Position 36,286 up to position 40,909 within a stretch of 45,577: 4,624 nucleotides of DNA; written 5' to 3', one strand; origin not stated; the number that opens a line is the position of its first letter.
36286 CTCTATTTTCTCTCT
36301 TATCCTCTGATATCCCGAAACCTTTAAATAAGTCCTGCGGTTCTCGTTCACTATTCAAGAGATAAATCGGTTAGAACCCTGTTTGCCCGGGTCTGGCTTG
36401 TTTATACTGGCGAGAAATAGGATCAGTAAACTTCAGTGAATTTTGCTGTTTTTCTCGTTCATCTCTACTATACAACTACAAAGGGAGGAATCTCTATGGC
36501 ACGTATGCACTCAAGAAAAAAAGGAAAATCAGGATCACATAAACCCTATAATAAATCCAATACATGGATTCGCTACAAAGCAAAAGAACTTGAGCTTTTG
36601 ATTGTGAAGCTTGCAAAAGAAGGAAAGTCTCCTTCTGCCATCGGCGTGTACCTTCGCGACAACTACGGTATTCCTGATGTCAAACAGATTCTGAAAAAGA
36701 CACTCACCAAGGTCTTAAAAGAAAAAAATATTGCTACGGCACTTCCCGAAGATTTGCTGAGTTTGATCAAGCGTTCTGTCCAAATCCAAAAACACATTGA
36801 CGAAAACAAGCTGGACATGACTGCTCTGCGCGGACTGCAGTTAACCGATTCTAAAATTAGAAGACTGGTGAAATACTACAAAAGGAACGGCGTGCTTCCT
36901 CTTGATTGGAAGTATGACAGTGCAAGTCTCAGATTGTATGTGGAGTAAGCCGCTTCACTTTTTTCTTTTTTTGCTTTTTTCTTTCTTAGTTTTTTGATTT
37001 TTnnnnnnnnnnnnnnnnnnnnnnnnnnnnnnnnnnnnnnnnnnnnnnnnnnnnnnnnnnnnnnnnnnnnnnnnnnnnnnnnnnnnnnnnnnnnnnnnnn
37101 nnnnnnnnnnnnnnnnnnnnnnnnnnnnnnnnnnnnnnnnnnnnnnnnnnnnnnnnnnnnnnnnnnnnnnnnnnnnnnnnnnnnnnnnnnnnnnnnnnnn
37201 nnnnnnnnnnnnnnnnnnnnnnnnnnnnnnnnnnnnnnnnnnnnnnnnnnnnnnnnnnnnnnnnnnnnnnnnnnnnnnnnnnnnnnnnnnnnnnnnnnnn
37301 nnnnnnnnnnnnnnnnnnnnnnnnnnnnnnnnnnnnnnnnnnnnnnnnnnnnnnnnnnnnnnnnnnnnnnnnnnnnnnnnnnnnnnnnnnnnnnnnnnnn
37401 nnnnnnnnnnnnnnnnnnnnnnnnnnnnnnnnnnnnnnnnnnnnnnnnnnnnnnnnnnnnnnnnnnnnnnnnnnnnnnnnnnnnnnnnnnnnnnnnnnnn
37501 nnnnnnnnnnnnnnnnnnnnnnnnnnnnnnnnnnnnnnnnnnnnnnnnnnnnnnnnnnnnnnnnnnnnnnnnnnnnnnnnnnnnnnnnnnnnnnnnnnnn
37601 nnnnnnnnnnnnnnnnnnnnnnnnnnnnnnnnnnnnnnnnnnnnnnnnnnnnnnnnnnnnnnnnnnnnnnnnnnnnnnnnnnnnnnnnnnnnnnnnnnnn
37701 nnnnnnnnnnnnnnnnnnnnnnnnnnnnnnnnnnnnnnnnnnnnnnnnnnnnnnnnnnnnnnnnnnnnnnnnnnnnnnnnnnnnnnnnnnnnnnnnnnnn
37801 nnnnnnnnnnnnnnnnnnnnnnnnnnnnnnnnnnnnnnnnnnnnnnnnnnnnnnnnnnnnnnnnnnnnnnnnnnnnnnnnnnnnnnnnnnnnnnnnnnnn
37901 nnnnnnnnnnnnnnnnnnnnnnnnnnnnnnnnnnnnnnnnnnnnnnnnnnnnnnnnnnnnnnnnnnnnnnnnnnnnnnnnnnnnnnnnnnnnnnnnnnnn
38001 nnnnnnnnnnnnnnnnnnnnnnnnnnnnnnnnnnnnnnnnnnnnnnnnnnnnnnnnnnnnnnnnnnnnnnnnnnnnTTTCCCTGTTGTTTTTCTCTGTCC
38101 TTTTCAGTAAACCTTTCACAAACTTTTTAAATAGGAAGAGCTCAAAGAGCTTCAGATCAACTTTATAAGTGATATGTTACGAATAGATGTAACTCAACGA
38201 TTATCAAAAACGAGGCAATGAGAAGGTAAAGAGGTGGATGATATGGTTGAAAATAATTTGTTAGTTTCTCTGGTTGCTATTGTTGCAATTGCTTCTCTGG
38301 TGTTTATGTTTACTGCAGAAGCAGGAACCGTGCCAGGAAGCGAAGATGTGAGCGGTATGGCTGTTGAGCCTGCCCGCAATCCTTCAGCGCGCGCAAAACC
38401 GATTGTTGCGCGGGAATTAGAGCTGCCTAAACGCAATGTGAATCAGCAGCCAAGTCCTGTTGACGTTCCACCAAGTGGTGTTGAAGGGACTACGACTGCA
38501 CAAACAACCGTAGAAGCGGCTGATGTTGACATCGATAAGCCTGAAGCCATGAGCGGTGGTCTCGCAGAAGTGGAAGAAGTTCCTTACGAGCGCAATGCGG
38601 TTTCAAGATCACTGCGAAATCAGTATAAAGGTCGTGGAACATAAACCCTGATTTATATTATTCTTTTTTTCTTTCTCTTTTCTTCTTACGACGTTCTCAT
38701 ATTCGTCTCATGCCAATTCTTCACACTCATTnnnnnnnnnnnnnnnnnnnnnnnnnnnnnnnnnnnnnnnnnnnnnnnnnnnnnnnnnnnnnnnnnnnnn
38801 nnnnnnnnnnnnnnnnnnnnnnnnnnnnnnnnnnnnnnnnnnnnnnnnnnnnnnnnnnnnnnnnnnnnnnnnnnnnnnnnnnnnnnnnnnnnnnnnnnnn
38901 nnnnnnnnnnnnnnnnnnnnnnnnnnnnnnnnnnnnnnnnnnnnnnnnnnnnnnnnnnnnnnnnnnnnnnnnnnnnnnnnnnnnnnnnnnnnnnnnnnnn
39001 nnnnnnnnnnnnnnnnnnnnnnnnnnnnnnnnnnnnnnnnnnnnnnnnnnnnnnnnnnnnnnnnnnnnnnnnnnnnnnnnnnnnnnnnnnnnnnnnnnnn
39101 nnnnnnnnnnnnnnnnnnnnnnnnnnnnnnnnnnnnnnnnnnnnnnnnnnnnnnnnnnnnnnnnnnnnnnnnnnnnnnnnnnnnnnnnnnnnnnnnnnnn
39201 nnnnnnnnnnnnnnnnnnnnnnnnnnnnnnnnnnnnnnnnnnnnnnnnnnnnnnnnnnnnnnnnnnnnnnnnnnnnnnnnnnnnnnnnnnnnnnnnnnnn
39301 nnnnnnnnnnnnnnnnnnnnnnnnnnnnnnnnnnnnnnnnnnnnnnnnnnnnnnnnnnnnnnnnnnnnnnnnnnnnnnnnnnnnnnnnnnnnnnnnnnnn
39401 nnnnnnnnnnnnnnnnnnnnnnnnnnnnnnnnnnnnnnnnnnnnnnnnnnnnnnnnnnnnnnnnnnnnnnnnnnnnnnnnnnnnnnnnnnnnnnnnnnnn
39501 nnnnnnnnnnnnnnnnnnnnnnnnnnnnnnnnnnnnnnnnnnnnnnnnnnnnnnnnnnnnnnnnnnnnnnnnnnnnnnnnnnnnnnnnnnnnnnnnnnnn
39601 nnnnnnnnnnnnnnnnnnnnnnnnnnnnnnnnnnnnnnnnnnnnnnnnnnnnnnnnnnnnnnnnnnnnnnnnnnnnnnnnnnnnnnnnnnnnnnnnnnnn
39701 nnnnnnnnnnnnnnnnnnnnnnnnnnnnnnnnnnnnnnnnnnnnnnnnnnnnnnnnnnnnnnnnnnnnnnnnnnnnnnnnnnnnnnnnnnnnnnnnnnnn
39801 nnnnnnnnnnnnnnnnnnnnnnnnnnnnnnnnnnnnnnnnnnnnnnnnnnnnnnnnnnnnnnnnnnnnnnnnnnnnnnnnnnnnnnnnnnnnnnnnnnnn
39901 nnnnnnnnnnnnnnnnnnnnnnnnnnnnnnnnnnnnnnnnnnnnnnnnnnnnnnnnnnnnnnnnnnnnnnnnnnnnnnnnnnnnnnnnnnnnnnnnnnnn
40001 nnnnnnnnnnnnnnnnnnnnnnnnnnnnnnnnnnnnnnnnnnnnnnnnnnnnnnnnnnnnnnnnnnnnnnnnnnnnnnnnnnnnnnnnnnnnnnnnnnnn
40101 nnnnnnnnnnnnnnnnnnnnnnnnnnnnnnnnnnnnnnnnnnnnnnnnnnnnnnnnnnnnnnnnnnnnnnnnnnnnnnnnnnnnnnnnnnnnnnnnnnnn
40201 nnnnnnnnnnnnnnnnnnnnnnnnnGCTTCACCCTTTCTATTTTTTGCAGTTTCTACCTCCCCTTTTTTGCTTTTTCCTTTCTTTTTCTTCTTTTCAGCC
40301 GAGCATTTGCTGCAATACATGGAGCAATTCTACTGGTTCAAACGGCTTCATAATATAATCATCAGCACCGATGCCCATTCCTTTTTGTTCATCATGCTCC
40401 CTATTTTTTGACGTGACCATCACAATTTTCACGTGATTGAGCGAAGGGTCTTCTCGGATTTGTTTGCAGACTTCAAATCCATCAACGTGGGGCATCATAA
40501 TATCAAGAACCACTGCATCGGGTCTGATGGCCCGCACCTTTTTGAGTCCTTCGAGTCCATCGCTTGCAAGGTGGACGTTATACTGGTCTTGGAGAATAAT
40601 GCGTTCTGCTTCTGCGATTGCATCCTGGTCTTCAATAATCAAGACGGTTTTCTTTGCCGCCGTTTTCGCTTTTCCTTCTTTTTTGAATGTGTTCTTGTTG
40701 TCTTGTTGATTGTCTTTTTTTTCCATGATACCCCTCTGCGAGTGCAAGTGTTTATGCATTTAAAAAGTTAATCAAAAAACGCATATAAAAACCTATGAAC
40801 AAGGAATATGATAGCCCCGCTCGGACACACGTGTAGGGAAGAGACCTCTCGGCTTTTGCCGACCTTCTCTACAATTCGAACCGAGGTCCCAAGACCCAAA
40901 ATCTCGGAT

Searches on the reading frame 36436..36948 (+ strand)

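Call 52: search_protein_families(library=pfam, proteins=[window:36436-36948:+])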
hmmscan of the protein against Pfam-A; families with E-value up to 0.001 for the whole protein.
window:36436-36948:+ (170 aa): 2 families
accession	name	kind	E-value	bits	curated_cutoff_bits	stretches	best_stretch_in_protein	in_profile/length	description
PF08069.17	Ribosomal_S13_N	-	7.7e-24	84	25.4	1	21-79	1-60/60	Ribosomal S13/S15 N-terminal domain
PF00312.27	Ribosomal_S15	-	1.2e-10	41.8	31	1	101-167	16-80/81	Ribosomal protein S15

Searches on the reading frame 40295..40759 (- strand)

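Call 52: search_protein_families(library=pfam, proteins=[window:40295-40759:-])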
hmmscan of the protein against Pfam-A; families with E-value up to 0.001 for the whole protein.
window:40295-40759:- (154 aa): 1 family
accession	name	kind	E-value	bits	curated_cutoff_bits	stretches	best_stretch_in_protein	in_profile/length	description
PF00072.30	Response_reg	-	3.1e-28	98.6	30.2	1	39-149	1-110/111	Response regulator receiver domain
